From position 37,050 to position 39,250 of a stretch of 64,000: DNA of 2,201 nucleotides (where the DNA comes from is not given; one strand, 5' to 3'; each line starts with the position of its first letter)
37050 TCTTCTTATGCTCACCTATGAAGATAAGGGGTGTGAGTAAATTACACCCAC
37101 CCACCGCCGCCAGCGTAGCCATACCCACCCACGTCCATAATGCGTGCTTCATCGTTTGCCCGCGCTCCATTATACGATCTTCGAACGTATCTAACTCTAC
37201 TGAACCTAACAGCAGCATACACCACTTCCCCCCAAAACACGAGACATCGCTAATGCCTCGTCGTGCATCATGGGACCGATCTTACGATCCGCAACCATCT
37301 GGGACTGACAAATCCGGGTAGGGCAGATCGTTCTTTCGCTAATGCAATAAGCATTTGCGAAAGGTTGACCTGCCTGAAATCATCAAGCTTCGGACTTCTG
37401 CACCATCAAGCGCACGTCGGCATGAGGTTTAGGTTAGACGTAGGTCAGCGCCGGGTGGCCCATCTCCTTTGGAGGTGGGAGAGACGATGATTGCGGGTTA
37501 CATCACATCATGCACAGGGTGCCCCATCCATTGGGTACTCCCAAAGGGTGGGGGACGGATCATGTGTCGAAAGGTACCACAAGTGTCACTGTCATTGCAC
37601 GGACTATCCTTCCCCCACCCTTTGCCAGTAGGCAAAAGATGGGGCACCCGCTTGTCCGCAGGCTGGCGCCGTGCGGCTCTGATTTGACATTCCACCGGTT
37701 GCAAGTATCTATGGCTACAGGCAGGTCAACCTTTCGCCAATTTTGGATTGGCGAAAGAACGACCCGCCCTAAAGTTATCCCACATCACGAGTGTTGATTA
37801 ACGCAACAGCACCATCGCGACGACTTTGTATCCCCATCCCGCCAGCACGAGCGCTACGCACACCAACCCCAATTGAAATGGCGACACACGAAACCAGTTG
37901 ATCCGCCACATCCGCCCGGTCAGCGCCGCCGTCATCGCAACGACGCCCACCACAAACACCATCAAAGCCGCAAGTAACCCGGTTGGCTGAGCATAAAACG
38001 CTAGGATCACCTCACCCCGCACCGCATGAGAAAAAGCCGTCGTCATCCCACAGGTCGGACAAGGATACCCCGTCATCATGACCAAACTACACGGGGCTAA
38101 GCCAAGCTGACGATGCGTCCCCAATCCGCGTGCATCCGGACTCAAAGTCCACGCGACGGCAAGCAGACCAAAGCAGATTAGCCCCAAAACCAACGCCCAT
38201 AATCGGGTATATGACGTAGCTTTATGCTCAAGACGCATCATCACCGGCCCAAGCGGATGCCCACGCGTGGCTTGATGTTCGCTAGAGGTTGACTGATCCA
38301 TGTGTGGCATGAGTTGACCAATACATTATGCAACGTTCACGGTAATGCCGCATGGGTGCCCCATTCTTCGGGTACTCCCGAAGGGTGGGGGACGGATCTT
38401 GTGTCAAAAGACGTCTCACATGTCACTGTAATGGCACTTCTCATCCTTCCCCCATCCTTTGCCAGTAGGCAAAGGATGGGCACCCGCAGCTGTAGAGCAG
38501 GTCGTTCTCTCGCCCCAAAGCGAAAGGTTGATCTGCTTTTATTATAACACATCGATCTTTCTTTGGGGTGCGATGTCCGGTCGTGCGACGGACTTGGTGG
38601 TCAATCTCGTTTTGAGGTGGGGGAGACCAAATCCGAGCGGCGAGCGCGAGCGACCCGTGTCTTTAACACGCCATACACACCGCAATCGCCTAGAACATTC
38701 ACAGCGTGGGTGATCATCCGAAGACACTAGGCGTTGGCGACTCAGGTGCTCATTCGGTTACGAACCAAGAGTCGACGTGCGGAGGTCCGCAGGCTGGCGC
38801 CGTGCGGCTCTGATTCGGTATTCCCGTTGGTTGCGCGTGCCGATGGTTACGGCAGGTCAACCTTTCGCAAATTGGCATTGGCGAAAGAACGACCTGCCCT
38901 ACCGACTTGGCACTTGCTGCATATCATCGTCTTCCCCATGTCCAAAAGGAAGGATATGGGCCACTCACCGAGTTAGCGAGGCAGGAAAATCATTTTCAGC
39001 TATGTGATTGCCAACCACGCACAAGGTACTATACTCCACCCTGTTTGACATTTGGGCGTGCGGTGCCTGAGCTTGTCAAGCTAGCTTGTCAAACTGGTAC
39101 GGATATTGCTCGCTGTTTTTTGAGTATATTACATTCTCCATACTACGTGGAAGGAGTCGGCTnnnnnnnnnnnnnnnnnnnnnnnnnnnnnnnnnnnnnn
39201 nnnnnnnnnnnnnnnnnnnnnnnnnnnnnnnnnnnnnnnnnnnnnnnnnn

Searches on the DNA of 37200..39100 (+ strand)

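Call 88: search_rna_families(source=window, start=37200, end=39100, threshold=evalue, max_evalue=1)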
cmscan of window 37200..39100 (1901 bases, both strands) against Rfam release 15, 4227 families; matches with E-value up to 1: 4.
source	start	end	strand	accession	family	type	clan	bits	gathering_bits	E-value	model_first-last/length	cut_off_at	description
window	37523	37643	-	RF03952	mir-3718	Gene; miRNA;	-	24.1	78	0.024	1-92/92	no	mir-3718 microRNA precursor family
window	38513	38570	+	RF03474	mir-4766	Gene; miRNA;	-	24.1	72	0.085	1-56/56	no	mir-4766 microRNA precursor family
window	37523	37643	+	RF03952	mir-3718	Gene; miRNA;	-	23.1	78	0.048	1-92/92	no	mir-3718 microRNA precursor family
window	38362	38478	+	RF03952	mir-3718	Gene; miRNA;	-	18.9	78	0.87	1-92/92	no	mir-3718 microRNA precursor family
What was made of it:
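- On Any Rfam RNA family: The only other hits are miRNA-hairpin noise at 19-24 bits against thresholds of 72-78 bits (call 88).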

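Call 93: search_dna_similar(query=window:37516-37651:+, collection=plasmids, mode=distant, max_evalue=0.001, max_rows=15)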
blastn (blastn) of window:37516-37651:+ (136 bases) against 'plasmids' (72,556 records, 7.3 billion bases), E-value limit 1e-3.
No match.

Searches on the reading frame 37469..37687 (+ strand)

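Call 42: search_protein_families(library=pfam, proteins=[window:37469-37687:+], max_evalue=1)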
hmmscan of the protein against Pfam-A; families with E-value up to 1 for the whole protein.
window:37469-37687:+ (72 aa): 1 family
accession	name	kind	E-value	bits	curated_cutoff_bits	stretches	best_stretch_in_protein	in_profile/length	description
PF24532.2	FIBL-2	-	0.35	11.1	27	1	25-34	16-25/30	Fibulin-2 domain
